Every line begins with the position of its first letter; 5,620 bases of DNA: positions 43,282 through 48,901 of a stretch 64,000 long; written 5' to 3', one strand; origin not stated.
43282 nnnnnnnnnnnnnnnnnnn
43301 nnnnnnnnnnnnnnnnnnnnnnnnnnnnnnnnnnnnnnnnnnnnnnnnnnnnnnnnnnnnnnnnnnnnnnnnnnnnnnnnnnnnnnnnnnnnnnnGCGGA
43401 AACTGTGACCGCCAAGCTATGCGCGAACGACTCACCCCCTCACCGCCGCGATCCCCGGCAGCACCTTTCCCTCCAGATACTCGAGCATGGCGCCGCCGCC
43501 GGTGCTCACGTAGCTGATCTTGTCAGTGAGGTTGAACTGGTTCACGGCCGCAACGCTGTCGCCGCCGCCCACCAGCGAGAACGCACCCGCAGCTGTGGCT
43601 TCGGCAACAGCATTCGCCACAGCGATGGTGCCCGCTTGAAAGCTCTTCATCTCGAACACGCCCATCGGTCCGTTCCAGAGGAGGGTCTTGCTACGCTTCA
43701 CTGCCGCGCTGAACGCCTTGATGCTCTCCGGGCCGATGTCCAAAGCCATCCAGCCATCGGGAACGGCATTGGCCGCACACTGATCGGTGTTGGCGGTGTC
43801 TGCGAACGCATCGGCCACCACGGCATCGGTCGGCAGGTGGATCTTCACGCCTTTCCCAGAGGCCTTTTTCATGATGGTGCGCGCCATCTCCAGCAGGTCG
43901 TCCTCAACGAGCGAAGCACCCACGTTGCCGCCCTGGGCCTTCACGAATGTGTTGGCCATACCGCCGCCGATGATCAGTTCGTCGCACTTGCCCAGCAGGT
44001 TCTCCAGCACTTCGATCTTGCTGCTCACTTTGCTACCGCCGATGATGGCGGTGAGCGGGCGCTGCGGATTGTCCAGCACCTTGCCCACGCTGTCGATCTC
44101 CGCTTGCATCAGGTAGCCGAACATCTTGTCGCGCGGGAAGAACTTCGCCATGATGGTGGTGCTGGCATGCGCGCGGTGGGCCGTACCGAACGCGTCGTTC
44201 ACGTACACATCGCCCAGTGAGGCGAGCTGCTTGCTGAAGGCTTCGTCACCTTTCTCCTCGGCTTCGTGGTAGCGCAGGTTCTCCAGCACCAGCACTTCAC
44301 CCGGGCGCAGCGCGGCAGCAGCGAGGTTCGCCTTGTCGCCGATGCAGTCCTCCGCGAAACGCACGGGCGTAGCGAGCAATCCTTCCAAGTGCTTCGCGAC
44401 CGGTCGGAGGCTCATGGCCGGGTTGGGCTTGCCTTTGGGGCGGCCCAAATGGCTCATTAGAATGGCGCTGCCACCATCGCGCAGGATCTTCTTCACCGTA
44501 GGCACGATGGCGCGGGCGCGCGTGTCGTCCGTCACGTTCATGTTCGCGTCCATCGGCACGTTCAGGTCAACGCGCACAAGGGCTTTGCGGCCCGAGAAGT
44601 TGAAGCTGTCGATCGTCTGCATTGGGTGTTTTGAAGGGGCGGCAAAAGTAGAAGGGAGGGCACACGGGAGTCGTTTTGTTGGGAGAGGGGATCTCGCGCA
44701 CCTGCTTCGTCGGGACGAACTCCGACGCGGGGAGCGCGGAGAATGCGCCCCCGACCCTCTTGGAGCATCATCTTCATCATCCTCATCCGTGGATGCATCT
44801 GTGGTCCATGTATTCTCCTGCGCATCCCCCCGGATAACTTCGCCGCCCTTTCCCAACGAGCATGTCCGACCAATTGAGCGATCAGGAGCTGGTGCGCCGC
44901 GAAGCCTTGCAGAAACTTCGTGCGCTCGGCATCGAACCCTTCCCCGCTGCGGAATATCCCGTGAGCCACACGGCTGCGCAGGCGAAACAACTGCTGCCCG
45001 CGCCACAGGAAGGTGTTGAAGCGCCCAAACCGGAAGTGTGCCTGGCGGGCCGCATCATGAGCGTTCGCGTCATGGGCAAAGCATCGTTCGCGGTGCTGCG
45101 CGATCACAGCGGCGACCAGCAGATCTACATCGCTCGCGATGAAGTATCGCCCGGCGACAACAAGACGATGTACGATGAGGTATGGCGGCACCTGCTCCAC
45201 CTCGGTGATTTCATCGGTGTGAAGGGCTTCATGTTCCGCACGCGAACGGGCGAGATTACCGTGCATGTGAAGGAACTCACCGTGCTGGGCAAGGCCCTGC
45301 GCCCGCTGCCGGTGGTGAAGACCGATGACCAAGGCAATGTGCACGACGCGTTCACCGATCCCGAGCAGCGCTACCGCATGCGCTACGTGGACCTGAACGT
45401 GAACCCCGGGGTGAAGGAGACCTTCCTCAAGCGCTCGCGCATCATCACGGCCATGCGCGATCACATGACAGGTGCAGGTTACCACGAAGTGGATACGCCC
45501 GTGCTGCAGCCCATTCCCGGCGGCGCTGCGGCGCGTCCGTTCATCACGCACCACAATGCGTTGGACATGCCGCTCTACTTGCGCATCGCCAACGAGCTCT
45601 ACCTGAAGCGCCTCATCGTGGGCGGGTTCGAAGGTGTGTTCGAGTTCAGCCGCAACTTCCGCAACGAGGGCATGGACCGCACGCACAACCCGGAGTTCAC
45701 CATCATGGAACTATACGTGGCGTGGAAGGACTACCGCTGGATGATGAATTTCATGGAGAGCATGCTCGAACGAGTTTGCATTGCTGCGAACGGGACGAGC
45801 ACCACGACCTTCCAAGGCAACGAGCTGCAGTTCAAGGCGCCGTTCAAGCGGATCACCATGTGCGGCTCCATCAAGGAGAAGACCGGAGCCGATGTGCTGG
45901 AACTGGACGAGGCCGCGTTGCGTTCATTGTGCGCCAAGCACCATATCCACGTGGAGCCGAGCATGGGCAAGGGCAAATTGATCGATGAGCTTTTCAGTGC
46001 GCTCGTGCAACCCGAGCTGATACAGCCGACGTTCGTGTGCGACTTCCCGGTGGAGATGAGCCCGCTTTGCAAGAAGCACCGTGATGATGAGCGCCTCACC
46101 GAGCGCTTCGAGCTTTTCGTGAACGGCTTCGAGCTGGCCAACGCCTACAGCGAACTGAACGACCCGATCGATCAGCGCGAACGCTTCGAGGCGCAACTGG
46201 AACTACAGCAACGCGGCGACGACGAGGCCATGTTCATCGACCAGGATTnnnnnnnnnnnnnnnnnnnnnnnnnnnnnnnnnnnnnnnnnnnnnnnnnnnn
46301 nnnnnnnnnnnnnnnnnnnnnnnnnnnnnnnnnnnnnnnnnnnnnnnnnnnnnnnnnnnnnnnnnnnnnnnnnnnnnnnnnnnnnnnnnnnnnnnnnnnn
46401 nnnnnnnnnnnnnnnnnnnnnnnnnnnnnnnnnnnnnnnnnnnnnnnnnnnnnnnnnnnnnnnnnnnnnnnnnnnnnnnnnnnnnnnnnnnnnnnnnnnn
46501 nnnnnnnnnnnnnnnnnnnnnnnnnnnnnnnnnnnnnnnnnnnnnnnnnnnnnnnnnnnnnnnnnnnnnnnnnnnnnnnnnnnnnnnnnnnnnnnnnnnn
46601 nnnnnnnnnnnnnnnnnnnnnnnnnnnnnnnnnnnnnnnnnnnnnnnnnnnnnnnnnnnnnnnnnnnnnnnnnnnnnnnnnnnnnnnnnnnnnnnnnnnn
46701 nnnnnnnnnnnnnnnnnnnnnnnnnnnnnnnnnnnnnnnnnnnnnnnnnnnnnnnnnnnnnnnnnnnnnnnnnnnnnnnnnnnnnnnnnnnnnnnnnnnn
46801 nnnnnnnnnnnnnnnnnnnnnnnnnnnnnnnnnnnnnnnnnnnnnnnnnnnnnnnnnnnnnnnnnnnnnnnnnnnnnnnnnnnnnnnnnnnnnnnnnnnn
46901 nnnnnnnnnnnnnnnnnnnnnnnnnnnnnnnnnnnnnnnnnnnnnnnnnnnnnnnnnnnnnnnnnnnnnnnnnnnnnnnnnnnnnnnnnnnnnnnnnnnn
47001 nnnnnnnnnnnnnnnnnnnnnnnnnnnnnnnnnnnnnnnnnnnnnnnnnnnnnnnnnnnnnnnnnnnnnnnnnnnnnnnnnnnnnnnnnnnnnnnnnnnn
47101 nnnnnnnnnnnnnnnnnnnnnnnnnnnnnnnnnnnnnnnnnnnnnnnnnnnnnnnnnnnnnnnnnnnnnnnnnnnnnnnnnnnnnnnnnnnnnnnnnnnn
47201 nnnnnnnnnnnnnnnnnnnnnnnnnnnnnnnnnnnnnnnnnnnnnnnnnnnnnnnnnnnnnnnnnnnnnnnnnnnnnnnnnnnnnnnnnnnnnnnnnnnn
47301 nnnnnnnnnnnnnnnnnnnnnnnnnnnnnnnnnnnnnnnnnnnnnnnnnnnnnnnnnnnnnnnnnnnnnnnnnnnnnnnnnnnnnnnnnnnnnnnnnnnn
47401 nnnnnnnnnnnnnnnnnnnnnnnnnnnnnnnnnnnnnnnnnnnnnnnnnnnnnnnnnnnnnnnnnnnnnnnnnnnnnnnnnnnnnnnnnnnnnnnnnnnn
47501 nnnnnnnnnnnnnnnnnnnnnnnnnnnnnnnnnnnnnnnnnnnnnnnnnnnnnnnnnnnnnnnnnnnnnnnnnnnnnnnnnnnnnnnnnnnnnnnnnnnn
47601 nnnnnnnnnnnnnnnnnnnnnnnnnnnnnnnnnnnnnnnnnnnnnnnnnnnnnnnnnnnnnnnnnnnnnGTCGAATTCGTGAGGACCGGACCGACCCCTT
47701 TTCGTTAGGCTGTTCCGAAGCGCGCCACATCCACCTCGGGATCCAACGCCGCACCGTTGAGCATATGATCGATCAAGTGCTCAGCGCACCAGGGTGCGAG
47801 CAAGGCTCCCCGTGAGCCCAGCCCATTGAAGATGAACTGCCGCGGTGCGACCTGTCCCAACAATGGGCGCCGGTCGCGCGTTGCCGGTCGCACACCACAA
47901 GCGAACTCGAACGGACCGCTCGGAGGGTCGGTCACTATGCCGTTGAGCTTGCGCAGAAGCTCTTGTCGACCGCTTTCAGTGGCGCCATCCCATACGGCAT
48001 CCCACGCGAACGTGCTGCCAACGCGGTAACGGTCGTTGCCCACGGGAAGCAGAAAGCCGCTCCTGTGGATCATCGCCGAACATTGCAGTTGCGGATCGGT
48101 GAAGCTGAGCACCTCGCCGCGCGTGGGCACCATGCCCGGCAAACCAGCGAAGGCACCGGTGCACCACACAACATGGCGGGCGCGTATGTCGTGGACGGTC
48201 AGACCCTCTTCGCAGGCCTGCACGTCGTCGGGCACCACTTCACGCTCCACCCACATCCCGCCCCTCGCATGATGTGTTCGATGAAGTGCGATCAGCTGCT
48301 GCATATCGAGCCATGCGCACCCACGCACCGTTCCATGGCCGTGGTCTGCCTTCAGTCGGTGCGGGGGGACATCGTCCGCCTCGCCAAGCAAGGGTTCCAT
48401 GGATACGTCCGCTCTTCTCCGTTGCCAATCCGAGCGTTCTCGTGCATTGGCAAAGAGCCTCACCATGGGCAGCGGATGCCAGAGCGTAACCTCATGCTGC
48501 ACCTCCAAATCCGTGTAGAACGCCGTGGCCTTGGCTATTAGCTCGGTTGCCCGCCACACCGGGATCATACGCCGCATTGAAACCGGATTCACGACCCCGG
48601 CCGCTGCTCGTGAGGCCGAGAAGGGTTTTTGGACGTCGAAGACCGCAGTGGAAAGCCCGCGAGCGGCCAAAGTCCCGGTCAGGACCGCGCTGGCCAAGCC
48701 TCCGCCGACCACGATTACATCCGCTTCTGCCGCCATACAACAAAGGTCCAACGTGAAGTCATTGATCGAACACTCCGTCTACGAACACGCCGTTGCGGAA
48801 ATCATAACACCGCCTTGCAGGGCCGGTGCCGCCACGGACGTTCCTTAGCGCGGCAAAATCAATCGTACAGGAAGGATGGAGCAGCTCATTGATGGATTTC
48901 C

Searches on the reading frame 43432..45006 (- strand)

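Call 77: search_protein_families(library=pfam, proteins=[window:43432-45006:-], max_evalue=0.001)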
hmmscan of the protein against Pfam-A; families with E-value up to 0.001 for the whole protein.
window:43432-45006:- (524 aa): 1 family
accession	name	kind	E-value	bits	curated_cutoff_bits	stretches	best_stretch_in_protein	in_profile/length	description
PF00162.24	PGK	-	2.7e-160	534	27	1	132-514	1-379/379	Phosphoglycerate kinase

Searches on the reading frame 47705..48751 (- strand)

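Call 77: search_protein_families(library=pfam, proteins=[window:47705-48751:-], max_evalue=0.001)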
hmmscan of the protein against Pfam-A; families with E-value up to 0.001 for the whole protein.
window:47705-48751:- (348 aa): 2 families
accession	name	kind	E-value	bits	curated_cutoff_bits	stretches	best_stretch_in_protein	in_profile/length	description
PF01266.30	DAO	-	4.7e-31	109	27.9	1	11-328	1-352/353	FAD dependent oxidoreductase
PF00890.30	FAD_binding_2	-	0.00052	19.8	20.4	1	11-201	1-204/414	FAD binding domain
